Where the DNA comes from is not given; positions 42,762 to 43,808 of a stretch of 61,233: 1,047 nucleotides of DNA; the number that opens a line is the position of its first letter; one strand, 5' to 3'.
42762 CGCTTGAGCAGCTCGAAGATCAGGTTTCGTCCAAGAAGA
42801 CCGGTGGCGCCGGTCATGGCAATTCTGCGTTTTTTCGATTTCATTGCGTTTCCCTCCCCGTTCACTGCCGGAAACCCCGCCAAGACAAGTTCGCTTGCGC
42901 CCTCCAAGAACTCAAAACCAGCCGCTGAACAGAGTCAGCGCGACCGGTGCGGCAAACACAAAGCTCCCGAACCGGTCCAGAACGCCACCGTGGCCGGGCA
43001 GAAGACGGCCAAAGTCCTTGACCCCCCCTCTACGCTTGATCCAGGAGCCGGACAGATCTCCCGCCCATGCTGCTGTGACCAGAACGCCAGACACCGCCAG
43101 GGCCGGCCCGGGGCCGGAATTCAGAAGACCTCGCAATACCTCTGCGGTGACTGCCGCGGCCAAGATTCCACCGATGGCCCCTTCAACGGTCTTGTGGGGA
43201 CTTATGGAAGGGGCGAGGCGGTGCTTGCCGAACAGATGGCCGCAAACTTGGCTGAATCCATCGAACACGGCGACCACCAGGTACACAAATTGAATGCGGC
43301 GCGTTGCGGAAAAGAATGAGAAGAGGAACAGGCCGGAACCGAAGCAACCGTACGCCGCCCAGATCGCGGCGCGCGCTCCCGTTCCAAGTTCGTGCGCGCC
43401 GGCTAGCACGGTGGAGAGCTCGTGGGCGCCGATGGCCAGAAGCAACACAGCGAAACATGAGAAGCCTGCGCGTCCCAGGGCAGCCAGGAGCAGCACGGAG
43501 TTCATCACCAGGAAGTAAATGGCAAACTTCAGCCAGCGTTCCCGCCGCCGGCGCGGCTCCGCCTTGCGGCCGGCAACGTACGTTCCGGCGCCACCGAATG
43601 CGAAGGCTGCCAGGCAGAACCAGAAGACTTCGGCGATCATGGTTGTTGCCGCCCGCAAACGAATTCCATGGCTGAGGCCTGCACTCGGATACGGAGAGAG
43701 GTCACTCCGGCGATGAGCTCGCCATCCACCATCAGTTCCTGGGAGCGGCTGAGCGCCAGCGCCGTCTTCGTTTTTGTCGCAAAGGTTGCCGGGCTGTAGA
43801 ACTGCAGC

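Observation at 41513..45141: Translationally coupled lipid activate-and-transfer cassette: CDP-alcohol phosphatidyltransferase, DAG-kinase-like kinase, CdsA-like cytidylyltransferase and acyl reductase-like SDR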

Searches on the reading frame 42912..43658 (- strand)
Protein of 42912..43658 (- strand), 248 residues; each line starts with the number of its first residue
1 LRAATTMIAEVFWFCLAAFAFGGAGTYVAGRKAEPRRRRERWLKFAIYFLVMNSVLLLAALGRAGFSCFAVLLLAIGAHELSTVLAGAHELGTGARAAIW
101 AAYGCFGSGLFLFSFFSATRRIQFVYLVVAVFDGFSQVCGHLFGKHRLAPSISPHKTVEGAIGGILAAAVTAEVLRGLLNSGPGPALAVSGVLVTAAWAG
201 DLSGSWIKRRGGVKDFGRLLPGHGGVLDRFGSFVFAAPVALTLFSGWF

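Call 3: search_protein_families(library=pfam, proteins=[window:42912-43658:-], max_evalue=0.01)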
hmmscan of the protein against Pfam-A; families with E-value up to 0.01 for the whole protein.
window:42912-43658:- (248 aa): 1 family
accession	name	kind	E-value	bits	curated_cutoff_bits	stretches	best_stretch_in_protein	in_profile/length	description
PF01148.25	CTP_transf_1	-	6.7e-39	134.8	24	1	8-243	21-260/264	Cytidylyltransferase family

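Call 4: search_protein_families(library=ncbifam, proteins=[window:42912-43658:-], max_evalue=0.01)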
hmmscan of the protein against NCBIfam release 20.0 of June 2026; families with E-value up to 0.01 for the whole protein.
window:42912-43658:- (248 aa): 2 families
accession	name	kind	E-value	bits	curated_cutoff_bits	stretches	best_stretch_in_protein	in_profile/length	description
NF008635.0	PRK11624.1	equivalog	6.7e-25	88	385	1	122-243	154-277/285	phosphatidate cytidylyltransferase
NF003114.0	PRK04032.1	equivalog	4.5e-05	23.4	148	1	155-219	49-115/172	CDP-2,3-bis-(O-geranylgeranyl)-sn-glycerol synthase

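Call 5: find_homologous_proteins(query=window:42912-43658:-)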
Query window:42912-43658:- (248 aa): 3517 proteins with E <= 0.001 among 8000 candidates; the best 120 are listed.
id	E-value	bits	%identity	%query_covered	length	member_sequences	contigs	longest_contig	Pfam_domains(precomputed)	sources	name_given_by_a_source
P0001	9.0e-152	522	100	98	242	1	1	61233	PF01148.26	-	-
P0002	6.2e-110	385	79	96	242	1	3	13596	PF01148.26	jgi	-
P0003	4.6e-81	290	60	96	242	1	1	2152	PF01148.26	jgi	jgi:phosphatidate cytidylyltransferase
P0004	2.7e-77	278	59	95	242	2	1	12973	PF01148.26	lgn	-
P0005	5.6e-77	277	59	94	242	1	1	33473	PF01148.26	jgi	jgi:phosphatidate cytidylyltransferase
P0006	8.5e-77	276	60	96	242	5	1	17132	PF01148.26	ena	-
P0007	5.2e-76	274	60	95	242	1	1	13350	PF01148.26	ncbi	-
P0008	1.7e-71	259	59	87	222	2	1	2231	PF01148.26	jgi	jgi:phosphatidate cytidylyltransferase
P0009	6.8e-71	257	58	90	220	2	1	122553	PF01148.26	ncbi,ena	-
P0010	7.4e-70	253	58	88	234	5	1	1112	PF01148.26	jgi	jgi:phosphatidate cytidylyltransferase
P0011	1.6e-68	249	54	96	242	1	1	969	PF01148.26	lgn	-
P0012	6.7e-68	247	52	95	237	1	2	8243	PF01148.26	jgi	jgi:phosphatidate cytidylyltransferase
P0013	4.3e-67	244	58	88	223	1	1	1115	PF01148.26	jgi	-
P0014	1.1e-66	243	57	88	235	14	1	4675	PF01148.26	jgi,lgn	jgi:phosphatidate cytidylyltransferase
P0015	4.3e-65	238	52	96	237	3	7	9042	PF01148.26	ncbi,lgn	ncbi:MAG: phosphatidate cytidylyltransferase [Bryobacteraceae bacterium]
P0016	9.8e-65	237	50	94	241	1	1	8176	PF01148.26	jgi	jgi:phosphatidate cytidylyltransferase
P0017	1.0e-63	233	51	96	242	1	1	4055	PF01148.26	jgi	jgi:phosphatidate cytidylyltransferase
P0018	1.6e-62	229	51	96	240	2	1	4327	PF01148.26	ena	-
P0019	2.4e-62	229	55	83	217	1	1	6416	PF01148.26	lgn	-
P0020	6.5e-61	224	51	97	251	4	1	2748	PF01148.26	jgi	jgi:phosphatidate cytidylyltransferase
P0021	1.2e-60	223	49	100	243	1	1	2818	PF01148.26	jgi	-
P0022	1.1e-59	220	49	96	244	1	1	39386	PF01148.26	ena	-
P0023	1.7e-59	219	52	96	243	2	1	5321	PF01148.26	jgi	jgi:phosphatidate cytidylyltransferase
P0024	1.9e-59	219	52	83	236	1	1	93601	PF01148.26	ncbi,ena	-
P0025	2.8e-59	219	53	91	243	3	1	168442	PF01148.26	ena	-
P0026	1.1e-58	217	53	92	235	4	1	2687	PF01148.26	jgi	jgi:phosphatidate cytidylyltransferase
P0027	1.3e-58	217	50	96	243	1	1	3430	PF01148.26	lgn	-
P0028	1.3e-58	217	50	96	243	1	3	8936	PF01148.26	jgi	jgi:phosphatidate cytidylyltransferase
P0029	2.2e-58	216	54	95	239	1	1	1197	PF01148.26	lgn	-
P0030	2.9e-58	215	54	92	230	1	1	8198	PF01148.26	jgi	jgi:phosphatidate cytidylyltransferase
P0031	5.0e-58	215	54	92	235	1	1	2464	PF01148.26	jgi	jgi:phosphatidate cytidylyltransferase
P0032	1.4e-57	213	55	91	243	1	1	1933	PF01148.26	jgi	jgi:phosphatidate cytidylyltransferase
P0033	1.8e-57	213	50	95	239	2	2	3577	PF01148.26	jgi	jgi:phosphatidate cytidylyltransferase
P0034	1.9e-57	213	52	91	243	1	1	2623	PF01148.26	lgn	-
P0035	2.0e-57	213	53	92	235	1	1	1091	PF01148.26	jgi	jgi:phosphatidate cytidylyltransferase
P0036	2.1e-57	213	51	91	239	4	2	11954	PF01148.26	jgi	jgi:phosphatidate cytidylyltransferase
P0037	2.3e-57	213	51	96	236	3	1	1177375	PF01148.26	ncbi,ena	-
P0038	4.1e-57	212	50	96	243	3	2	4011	PF01148.26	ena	-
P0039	5.1e-57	211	51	91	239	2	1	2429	PF01148.26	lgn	-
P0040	6.4e-57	211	48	96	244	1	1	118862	PF01148.26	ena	-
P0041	8.5e-56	207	49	99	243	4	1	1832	PF01148.26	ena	-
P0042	1.8e-55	206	51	96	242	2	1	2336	PF01148.26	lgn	-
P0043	1.9e-55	206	50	91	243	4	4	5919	PF01148.26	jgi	jgi:phosphatidate cytidylyltransferase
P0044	5.9e-55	205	49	93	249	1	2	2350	PF01148.26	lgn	-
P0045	1.0e-54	204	50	94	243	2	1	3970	PF01148.26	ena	-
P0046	1.1e-54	204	51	91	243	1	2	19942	PF01148.26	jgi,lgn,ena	jgi:phosphatidate cytidylyltransferase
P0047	2.9e-54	202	50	95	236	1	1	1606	PF01148.26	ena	-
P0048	4.2e-54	202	58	73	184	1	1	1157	PF01148.26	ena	-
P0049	1.1e-53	201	49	95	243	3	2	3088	PF01148.26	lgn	-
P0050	1.7e-53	200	50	96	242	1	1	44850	PF01148.26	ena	-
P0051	3.9e-53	199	50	91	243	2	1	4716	PF01148.26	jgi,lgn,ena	-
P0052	3.9e-53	199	47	96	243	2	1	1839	PF01148.26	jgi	jgi:phosphatidate cytidylyltransferase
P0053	6.6e-53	198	50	92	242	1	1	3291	PF01148.26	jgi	jgi:phosphatidate cytidylyltransferase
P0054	1.5e-52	197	50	96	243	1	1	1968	PF01148.26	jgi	jgi:phosphatidate cytidylyltransferase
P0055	3.6e-52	195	48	91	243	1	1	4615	PF01148.26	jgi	jgi:phosphatidate cytidylyltransferase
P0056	4.1e-52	195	51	94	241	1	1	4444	PF01148.26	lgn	-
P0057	1.1e-51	194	46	96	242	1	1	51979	PF01148.26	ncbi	-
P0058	1.3e-51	194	48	96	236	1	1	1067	PF01148.26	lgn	-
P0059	2.9e-51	193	49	96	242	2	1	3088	PF01148.26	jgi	jgi:phosphatidate cytidylyltransferase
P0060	3.4e-51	192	48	96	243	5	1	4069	PF01148.26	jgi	jgi:phosphatidate cytidylyltransferase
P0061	6.3e-51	191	46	91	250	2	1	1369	PF01148.26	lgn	-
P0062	7.1e-51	191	48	96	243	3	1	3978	PF01148.26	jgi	jgi:phosphatidate cytidylyltransferase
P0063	9.1e-51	191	49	91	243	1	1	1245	PF01148.26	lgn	-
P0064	1.4e-49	187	45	96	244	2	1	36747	PF01148.26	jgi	jgi:phosphatidate cytidylyltransferase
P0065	2.3e-49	186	46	92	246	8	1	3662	PF01148.26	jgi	-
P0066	2.8e-49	186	47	96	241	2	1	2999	PF01148.26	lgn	-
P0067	5.9e-49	185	47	95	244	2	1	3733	PF01148.26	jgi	jgi:phosphatidate cytidylyltransferase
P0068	8.9e-49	184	46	97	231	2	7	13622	PF01148.26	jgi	jgi:phosphatidate cytidylyltransferase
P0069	1.0e-48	184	50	96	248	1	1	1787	PF01148.26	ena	-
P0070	1.2e-48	184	47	96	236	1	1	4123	PF01148.26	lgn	-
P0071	2.0e-48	183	47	91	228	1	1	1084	PF01148.26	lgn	-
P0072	2.8e-48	183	47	92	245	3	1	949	PF01148.26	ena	-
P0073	3.5e-48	182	41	88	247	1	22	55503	PF01148.26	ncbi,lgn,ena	-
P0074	3.5e-48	182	48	94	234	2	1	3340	PF01148.26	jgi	jgi:phosphatidate cytidylyltransferase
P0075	6.6e-48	182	47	91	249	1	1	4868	PF01148.26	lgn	-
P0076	1.1e-47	181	45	92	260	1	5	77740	PF01148.26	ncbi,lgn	-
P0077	1.2e-47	181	49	92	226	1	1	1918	PF01148.26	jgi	jgi:phosphatidate cytidylyltransferase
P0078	1.3e-47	181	46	96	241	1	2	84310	PF01148.26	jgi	jgi:phosphatidate cytidylyltransferase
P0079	2.9e-47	179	43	94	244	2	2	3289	PF01148.26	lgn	-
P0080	3.3e-47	179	46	94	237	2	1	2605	PF01148.26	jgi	jgi:phosphatidate cytidylyltransferase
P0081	4.8e-47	179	46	92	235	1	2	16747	PF01148.26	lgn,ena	-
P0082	1.3e-46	177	45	95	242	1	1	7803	PF01148.26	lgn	-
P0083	2.6e-46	176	44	94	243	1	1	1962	PF01148.26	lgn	-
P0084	4.0e-46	176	47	87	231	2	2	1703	PF01148.26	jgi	-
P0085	4.2e-46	176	45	93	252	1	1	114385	PF01148.26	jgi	jgi:phosphatidate cytidylyltransferase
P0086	4.4e-46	176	45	91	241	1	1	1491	PF01148.26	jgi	jgi:phosphatidate cytidylyltransferase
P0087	9.3e-46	174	46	82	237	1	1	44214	PF01148.26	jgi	jgi:phosphatidate cytidylyltransferase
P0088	1.2e-45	174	43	94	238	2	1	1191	PF01148.26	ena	-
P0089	1.5e-45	174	44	94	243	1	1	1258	PF01148.26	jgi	jgi:phosphatidate cytidylyltransferase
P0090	2.8e-45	173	43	94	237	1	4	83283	PF01148.26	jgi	jgi:phosphatidate cytidylyltransferase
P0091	3.8e-45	173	45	83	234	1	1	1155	PF01148.26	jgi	jgi:phosphatidate cytidylyltransferase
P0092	4.0e-45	172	44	93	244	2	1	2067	PF01148.26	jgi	-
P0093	1.3e-44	171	46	88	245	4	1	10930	PF01148.26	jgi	jgi:CDP-diglyceride synthetase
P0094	2.8e-44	170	43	94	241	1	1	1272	PF01148.26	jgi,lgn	-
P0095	5.3e-44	169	43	92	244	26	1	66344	PF01148.26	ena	-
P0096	5.3e-44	169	45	92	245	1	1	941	PF01148.26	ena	-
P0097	5.7e-44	169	41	90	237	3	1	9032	PF01148.26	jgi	jgi:phosphatidate cytidylyltransferase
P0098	7.8e-44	168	43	88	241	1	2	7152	PF01148.26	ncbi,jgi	-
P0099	8.0e-44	168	40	92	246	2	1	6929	PF01148.26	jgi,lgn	jgi:phosphatidate cytidylyltransferase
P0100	1.4e-43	167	46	92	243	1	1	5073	PF01148.26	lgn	-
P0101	1.4e-43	167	44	89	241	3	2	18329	PF01148.26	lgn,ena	-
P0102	1.9e-43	167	44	92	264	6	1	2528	PF01148.26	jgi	jgi:phosphatidate cytidylyltransferase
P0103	2.7e-43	166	41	94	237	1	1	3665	PF01148.26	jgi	-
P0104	8.2e-43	165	49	79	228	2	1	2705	PF01148.26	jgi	jgi:phosphatidate cytidylyltransferase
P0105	1.5e-42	164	43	94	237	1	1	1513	PF01148.26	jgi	-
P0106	1.7e-42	164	40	93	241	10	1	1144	PF01148.26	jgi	jgi:phosphatidate cytidylyltransferase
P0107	2.0e-42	164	46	85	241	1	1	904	PF01148.26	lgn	-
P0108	2.3e-42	163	44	92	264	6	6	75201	PF01148.26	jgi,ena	jgi:phosphatidate cytidylyltransferase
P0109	2.4e-42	163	46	77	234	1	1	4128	PF01148.26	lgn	-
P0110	4.3e-42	162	41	92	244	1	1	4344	PF01148.26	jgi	jgi:phosphatidate cytidylyltransferase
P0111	5.3e-42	162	41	93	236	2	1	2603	PF01148.26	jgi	-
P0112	5.5e-42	162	43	94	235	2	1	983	PF01148.26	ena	-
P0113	5.7e-42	162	41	92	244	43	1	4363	PF01148.26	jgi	jgi:phosphatidate cytidylyltransferase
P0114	7.9e-42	162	47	83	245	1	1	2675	PF01148.26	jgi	jgi:phosphatidate cytidylyltransferase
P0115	7.9e-42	162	43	92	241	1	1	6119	PF01148.26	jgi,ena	-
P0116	8.3e-42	162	42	92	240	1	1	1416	PF01148.26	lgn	-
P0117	1.2e-41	161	47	84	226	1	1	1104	PF01148.26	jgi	-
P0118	1.4e-41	161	42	91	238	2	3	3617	PF01148.26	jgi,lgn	jgi:phosphatidate cytidylyltransferase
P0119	1.5e-41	161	42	94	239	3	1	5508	PF01148.26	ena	-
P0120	1.6e-41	161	42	93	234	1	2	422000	PF01148.26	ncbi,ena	-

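Call 7: find_encoding_contigs(protein=P0037, flank=8000, max_places=2)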
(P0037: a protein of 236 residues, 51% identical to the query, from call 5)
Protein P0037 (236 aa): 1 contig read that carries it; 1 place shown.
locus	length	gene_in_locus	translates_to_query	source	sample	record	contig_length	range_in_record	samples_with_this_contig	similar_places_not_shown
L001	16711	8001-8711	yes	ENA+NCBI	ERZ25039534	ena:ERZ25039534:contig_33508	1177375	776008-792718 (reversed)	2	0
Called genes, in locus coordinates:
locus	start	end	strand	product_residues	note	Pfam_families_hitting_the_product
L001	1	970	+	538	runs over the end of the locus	PF13620:CarboxypepD_reg, PF13715:CarbopepD_reg_2 (faint), PF17802:SpaA (faint), PF23193:NOMO_3rd (faint), PF09430:EMC7_beta-sandw (faint), PF17210:SdrD_B (faint), PF22904:NOMO1-like_2nd (faint), PF13620:CarboxypepD_reg, +1 more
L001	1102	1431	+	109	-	-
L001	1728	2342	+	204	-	PF00106:adh_short, PF08659:KR, PF13561:adh_short_C2, PF23441:SDR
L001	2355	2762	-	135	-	-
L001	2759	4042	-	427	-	PF00144:Beta-lactamase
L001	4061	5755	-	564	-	PF02687:FtsX, PF12704:MacB_PCD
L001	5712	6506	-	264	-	PF12704:MacB_PCD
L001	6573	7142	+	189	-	PF01066:CDP-OH_P_transf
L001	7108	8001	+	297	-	PF00781:DAGK_cat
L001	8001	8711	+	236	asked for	PF01148:CTP_transf_1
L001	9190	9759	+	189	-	PF24734:DUF7685 (weak), PF24735:DUF7686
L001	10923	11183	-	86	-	-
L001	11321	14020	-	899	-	PF13620:CarboxypepD_reg, PF13715:CarbopepD_reg_2 (faint), PF17210:SdrD_B (faint), PF00593:TonB_dep_Rec_b-barrel (faint), PF25183:OMP_b-brl_4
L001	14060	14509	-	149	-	-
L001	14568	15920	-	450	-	PF00672:HAMP (weak), PF00512:HisKA, PF02518:HATPase_c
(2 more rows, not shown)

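Call 8: find_encoding_contigs(protein=P0120, flank=8000, max_places=2)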
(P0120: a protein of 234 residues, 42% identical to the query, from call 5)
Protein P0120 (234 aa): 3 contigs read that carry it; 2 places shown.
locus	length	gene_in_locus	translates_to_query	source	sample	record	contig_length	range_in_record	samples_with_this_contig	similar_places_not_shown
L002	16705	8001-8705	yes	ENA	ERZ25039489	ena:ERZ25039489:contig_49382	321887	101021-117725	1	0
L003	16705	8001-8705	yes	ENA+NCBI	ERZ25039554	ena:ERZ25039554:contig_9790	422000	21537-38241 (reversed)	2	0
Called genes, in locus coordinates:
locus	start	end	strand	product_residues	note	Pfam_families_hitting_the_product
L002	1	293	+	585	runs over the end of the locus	PF01425:Amidase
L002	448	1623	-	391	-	PF01244:Peptidase_M19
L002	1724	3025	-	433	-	PF01979:Amidohydro_1, PF07969:Amidohydro_3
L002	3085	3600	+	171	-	-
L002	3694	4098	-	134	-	-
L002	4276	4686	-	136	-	-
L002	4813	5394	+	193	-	-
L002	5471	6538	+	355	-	-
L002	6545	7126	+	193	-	PF01066:CDP-OH_P_transf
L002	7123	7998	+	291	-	PF00781:DAGK_cat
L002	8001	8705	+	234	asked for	PF01148:CTP_transf_1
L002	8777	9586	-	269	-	PF13248:Zn_ribbon_3 (faint), PF12773:DZR, PF13453:Zn_ribbon_TFIIB (weak)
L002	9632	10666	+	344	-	PF13421:Band_7_1, PF01145:Band_7, PF12728:HTH_17 (weak)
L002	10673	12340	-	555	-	PF05170:AsmA, PF05359:DUF748, PF13116:YhdP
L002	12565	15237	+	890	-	PF00069:Pkinase, PF07714:PK_Tyr_Ser-Thr, PF13424:TPR_12, PF13432:TPR_16, PF00515:TPR_1 (weak), PF07719:TPR_2 (weak), PF13424:TPR_12 (weak), PF14559:TPR_19, +11 more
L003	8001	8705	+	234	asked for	PF01148:CTP_transf_1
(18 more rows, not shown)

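Call 9: find_encoding_contigs(protein=P0009, flank=8000, max_places=2)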
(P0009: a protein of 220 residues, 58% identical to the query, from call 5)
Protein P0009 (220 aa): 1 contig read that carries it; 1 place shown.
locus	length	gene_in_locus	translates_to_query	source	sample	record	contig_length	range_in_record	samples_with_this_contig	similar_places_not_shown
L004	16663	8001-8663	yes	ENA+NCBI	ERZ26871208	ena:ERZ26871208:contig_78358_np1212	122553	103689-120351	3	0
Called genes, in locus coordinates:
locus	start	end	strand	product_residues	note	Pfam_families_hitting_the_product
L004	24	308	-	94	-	-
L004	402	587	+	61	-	PF12728:HTH_17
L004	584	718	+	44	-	-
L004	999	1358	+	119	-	-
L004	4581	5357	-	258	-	-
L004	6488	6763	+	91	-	PF01066:CDP-OH_P_transf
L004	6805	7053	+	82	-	-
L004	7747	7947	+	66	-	-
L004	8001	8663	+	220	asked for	PF01148:CTP_transf_1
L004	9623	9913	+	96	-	-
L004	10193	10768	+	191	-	-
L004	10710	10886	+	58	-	-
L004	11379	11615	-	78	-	-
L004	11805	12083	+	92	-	-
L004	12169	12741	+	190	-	-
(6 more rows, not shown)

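Call 12: search_solved_structures(query=window:42912-43640:-, max_evalue=0.01, show_alignments=2)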
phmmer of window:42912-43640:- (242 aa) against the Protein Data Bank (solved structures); distinct sequences matched with E-value up to 0.01: 3.
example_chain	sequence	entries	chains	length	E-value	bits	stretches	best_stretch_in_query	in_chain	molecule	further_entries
4q2g_A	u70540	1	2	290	1e-17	67.8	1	89-238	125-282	Phosphatidate cytidylyltransferase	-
4q2e_A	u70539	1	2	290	3.2e-17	66.2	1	89-238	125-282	Phosphatidate cytidylyltransferase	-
5guf_A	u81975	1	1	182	0.0013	21.6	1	148-239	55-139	CDP-archaeol synthase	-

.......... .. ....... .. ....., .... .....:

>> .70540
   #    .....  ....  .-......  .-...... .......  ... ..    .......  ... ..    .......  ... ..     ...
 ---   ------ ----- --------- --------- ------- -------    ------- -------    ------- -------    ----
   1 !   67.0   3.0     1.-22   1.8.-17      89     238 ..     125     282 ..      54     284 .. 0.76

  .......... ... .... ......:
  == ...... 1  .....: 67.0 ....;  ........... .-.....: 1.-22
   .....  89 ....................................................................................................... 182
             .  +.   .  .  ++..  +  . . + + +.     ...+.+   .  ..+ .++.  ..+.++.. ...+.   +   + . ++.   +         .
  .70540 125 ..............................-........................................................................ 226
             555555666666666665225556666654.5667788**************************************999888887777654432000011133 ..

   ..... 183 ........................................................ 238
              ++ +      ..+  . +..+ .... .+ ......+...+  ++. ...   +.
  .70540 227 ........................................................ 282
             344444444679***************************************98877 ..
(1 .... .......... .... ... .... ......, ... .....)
